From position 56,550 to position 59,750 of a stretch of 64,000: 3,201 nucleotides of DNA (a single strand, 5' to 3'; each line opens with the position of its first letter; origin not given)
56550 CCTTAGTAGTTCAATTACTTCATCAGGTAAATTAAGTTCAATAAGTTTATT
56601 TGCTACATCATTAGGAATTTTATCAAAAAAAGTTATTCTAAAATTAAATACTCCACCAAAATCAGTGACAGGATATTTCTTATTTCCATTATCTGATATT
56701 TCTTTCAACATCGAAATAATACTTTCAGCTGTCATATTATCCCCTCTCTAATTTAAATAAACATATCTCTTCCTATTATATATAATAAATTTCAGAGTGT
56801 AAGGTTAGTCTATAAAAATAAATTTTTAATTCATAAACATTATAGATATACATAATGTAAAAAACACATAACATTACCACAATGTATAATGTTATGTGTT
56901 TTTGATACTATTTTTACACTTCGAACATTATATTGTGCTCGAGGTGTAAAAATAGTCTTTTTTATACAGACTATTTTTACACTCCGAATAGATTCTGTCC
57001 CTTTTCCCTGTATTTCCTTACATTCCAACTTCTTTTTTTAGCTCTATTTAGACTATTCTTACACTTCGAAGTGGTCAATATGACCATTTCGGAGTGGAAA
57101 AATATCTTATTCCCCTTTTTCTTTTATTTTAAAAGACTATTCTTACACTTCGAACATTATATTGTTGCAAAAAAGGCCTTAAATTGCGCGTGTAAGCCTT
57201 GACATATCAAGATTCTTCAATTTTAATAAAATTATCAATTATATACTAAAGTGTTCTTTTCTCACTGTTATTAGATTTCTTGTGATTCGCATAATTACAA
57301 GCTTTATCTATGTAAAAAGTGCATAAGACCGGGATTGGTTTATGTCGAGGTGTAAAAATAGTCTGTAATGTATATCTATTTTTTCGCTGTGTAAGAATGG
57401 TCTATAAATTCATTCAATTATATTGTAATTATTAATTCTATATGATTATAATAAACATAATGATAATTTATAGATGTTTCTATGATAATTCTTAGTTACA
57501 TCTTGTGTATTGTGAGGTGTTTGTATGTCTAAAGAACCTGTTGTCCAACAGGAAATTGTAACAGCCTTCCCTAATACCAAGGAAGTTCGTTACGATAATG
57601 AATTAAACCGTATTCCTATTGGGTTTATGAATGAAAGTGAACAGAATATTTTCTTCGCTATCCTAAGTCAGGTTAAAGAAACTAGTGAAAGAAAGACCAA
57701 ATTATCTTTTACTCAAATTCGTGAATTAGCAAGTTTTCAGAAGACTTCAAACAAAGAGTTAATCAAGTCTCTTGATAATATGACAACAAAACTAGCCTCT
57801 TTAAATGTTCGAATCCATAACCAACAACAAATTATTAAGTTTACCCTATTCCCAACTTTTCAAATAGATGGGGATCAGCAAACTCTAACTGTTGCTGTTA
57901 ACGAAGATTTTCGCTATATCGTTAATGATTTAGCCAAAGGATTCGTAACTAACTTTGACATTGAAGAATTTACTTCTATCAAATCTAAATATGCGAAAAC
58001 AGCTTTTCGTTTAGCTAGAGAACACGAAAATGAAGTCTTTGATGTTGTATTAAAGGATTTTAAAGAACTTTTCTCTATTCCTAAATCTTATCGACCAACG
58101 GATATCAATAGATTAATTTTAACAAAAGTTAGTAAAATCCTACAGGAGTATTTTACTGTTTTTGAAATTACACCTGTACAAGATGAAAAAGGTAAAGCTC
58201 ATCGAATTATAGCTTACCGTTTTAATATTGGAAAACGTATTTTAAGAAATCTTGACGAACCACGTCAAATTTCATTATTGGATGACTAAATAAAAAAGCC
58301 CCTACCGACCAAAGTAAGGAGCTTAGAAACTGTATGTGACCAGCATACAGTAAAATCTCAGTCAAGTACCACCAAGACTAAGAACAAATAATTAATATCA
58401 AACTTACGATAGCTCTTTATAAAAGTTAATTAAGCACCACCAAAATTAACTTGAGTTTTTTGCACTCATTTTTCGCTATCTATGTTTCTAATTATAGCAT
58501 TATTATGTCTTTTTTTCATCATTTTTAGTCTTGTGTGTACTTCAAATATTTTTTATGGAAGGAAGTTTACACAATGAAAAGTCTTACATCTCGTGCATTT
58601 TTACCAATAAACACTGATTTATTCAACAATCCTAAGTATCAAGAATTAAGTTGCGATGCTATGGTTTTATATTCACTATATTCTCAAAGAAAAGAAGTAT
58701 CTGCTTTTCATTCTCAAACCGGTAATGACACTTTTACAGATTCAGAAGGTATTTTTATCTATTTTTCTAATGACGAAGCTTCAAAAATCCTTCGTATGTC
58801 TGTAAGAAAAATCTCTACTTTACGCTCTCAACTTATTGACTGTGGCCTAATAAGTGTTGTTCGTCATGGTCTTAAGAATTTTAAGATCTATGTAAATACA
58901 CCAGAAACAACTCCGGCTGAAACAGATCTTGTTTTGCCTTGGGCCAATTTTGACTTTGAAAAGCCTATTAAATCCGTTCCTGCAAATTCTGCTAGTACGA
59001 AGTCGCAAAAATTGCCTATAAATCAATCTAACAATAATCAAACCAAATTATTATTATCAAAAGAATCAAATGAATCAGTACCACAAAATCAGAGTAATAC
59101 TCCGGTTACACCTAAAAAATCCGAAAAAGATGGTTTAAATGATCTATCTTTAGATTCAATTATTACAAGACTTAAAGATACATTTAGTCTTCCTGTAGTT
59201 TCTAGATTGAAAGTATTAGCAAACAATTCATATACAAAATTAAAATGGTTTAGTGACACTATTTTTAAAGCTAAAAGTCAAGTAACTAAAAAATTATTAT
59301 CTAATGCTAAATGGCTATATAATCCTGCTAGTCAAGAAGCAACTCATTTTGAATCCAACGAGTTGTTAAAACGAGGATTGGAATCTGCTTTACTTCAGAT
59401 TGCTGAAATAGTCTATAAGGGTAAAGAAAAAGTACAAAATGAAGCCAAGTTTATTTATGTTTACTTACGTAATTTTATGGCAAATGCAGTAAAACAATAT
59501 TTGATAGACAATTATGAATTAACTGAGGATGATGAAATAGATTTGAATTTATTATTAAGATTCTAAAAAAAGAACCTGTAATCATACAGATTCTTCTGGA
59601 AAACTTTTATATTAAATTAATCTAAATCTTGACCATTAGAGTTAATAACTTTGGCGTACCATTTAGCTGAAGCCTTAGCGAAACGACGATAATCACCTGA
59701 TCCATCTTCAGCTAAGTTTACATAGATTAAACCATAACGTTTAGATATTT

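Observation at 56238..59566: Plasmid-type replicon embedded in the chromosome: iterons plus Rep_3 initiator plus RepA_N protein, next to an orphan SUKH-type immunity gene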

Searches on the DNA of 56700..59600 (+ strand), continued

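Call 121: search_dna_similar(query=window:56736-57524:+, collection=plasmids, mode=distant, max_rows=45, max_evalue=0.00001)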
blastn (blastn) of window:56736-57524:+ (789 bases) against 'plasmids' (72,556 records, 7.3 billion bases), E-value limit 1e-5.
Records with a match: 31; places in all: 58; records where one place covers at least 80% of the query: 31.
Best place of each record, by identity: 95-99% 5; 90-95% 25; 80-90% 1.
By first word of the organism name: Ligilactobacillus 31.
By predicted mobility (MOB-suite, as given by PLSDB): non-mobilizable 17; mobilizable 14.
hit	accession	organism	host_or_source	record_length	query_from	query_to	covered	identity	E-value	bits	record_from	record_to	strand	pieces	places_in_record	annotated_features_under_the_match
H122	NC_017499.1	Ligilactobacillus salivarius CECT 5713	-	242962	1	789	100%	96.5%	0e+0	1367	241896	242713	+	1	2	none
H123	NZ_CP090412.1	Ligilactobacillus salivarius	Homo sapiens,culture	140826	1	789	100%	96.5%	0e+0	1367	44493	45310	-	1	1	none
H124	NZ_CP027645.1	Ligilactobacillus salivarius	hen,single cell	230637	1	789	100%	96.1%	0e+0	1353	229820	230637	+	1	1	none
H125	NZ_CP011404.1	Ligilactobacillus salivarius str. Ren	Homo sapiens,human feces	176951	1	789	100%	96.0%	0e+0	1349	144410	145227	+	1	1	none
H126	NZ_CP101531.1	Ligilactobacillus salivarius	Xinyang black-feather laying hens,mixed ...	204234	1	789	100%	95.5%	0e+0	1331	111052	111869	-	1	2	none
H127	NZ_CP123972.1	Ligilactobacillus salivarius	pure culture,pig intestine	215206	1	789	100%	94.7%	0e+0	1304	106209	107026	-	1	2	none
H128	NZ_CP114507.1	Ligilactobacillus salivarius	Meles meles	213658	3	789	100%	92.6%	0e+0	1223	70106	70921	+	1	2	none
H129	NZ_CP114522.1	Ligilactobacillus salivarius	Meles meles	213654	3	789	100%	92.6%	0e+0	1223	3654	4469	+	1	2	none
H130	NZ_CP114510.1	Ligilactobacillus salivarius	Meles meles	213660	3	789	100%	92.6%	0e+0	1223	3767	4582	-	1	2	none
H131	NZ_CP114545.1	Ligilactobacillus salivarius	Meles meles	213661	3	789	100%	92.6%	0e+0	1223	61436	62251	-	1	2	none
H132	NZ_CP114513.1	Ligilactobacillus salivarius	Meles meles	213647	3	789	100%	92.6%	0e+0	1223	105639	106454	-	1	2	none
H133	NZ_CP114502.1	Ligilactobacillus salivarius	Meles meles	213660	3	789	100%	92.6%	0e+0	1223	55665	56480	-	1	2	none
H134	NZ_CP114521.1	Ligilactobacillus salivarius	Meles meles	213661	3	789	100%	92.6%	0e+0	1223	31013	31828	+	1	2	none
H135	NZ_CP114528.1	Ligilactobacillus salivarius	Meles meles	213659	3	789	100%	92.6%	0e+0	1223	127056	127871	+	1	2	none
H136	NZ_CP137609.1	Ligilactobacillus salivarius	cell culture,the intestine of a broiler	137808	3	789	100%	92.4%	0e+0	1214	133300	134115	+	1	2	none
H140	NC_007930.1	Ligilactobacillus salivarius UCC118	-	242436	1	789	100%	91.9%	0e+0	1196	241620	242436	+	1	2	none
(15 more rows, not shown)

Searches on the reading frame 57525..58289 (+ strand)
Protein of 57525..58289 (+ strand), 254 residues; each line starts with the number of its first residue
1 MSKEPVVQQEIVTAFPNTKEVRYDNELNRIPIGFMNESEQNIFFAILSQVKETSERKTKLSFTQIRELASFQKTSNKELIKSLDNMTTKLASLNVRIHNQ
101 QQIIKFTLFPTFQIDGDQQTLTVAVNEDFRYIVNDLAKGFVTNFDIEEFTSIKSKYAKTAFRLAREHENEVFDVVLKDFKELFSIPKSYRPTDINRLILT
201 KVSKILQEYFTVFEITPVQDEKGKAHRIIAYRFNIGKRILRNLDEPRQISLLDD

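Call 4: search_protein_families(library=pfam, proteins=[window:57525-58289:+], max_evalue=0.01)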
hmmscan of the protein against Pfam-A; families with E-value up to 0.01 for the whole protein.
window:57525-58289:+ (254 aa): 3 families
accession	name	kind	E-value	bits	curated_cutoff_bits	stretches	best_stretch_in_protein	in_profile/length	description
PF01051.27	Rep3_N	-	1.4e-22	81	22.4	1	21-164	2-140/141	Initiator Replication protein, WH1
PF21205.3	Rep3_C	-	7e-07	29.8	21.1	1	176-235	2-59/59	Initiator Rep protein, WH2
PF05531.17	NPV_P10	-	0.00011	23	29.8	1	38-105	2-66/75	Nucleopolyhedrovirus P10 protein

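Call 29: find_homologous_proteins(query=window:57525-58286:+, max_evalue=0.00001)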
Query window:57525-58286:+ (254 aa): 5 proteins with E <= 0.00001 among 254 candidates.
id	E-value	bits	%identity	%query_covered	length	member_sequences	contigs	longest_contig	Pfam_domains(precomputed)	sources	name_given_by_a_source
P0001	8.5e-157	538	100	100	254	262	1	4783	PF01051.28,PF21205.4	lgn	-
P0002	3.1e-124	431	79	100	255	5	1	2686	PF01051.28,PF21205.4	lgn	-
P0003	6.9e-102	358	99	67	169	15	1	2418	PF01051.28,PF21205.4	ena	-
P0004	1.3e-30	125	40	70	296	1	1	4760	PF01051.28,PF21205.4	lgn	-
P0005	2.4e-22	98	34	84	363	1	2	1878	PF01051.28,PF21205.4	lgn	-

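Call 30: find_encoding_contigs(protein=P0002, flank=5000, max_places=5)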
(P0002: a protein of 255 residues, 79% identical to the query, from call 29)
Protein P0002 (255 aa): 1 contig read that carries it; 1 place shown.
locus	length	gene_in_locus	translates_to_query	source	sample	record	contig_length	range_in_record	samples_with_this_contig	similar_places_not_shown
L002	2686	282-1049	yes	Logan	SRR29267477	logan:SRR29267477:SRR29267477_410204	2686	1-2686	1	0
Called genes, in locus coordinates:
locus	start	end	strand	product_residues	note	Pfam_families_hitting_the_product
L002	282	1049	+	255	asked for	PF01051:Rep3_N, PF21205:Rep3_C (weak)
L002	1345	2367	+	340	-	PF06970:RepA_N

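Call 31: find_encoding_contigs(protein=P0004, flank=5000, max_places=4)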
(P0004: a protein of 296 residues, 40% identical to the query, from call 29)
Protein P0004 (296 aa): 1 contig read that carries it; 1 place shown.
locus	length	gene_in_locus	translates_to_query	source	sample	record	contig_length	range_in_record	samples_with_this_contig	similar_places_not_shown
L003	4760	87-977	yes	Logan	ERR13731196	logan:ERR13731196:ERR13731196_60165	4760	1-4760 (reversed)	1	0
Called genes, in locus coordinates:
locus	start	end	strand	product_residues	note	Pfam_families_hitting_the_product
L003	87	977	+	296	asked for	PF01051:Rep3_N, PF21205:Rep3_C (weak)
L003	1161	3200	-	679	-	PF06605:Prophage_tail, PF07902:Gp58 (weak)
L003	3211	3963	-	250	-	PF05709:Sipho_tail, PF22768:SPP1_Dit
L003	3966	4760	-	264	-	?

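Call 32: find_related_loci(query=window:57525-58286:+, collection=genome_contigs, flank=5000)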
Query window:57525-58286:+ (254 aa) in genome_contigs; peptide patterns used: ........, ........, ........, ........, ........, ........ (x = any residue, [..] = any of these).
116 stretches matched a pattern; 2 encode a relative of the query (tblastn E <= 1e-3); 2 distinct loci.
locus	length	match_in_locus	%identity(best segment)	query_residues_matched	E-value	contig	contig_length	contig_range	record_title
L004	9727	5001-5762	99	1-254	5e-169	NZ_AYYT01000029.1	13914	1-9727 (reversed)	Ligilactobacillus salivarius DSM 20555 = ATCC 11741 strain DSM 20555 Scaffold29, whole genome shotgun sequence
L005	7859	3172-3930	79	1-254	7e-137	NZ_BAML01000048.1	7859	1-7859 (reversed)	Ligilactobacillus hayakitensis DSM 18933 = JCM 14209, whole genome shotgun sequence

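Call 36: search_dna_similar(query=window:57525-58286:+, collection=plasmids, mode=protein, max_rows=40, rows=spread, max_evalue=0.00001)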
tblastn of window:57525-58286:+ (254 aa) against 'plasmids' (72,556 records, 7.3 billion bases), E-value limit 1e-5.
Records with a match: 2062; places in all: 2287; records where one place covers at least 80% of the query: 1319.
Best place of each record, by identity: >=99% 29; 95-99% 2; <60% 2031.
By first word of the organism name: Enterococcus 844; Staphylococcus 610; Lactiplantibacillus 127; Helicobacter 80; Lactococcus 40; Ligilactobacillus 33; Bifidobacterium 31; Campylobacter 31; Levilactobacillus 29; Latilactobacillus 29; and 37 more.
By predicted mobility (MOB-suite, as given by PLSDB): mobilizable 1216; non-mobilizable 831; conjugative 15.
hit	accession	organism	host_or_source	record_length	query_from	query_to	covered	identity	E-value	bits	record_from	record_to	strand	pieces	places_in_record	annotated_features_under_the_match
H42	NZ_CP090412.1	Ligilactobacillus salivarius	Homo sapiens,culture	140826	1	254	100%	100.0%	1e-164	511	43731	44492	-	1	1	replication initiation protein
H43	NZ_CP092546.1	Staphylococcus aureus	Homo sapiens,urine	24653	21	253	92%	31.4%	3e-27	116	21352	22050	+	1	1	replication initiation protein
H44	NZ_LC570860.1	Staphylococcus aureus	-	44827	21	253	92%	31.4%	3e-27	116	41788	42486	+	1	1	replication initiation protein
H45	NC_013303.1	Staphylococcus aureus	-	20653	21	253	92%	31.4%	4e-27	116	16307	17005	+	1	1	replication initiation protein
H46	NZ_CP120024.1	Staphylococcus aureus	Canis lupus familiaris,cell ...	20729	21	253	92%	31.4%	4e-27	116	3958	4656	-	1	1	replication initiation protein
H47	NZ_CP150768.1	Staphylococcus aureus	Homo sapiens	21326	21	253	92%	31.4%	4e-27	116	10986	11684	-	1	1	replication initiation protein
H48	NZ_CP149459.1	Staphylococcus aureus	Homo sapiens,blood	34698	21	253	92%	31.4%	4e-27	116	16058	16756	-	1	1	replication initiation protein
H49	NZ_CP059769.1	Enterococcus faecium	Homo sapiens,blood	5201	21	244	88%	31.6%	1e-24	109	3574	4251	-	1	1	replication initiation protein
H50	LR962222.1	Enterococcus faecalis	-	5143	21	223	80%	34.8%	2e-33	134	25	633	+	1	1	record has no annotation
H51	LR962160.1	Enterococcus faecalis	-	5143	21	223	80%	34.8%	3e-33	134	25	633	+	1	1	record has no annotation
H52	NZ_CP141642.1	Enterococcus casseliflavus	Moschus berezovskii,pure culure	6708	21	223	80%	34.3%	9e-29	121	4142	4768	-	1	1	replication initiation protein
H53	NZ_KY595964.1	Enterococcus faecium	Homo sapiens,wound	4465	21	233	84%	32.4%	4e-25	110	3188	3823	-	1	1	replication initiation protein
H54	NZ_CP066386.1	Enterococcus faecium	Homo sapiens,cell culture,rectal swab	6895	21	233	84%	32.1%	3e-24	108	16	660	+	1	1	replication initiation protein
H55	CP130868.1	Enterococcus faecium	Homo sapiens,blood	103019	21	233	84%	32.1%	1e-23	106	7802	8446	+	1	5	none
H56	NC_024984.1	Lactiplantibacillus plantarum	fermented rice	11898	21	234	84%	31.3%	6e-25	110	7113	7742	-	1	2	replication initiation protein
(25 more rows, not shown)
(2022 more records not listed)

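Call 76: search_protein_families(library=ncbifam, proteins=[window:57525-58289:+], max_evalue=0.01)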
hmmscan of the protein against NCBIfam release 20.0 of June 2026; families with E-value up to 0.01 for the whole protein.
window:57525-58289:+ (254 aa): 0 families

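Call 105: search_solved_structures(query=window:57525-58286:+, max_evalue=1)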
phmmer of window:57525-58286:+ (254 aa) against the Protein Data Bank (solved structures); distinct sequences matched with E-value up to 1: 0.
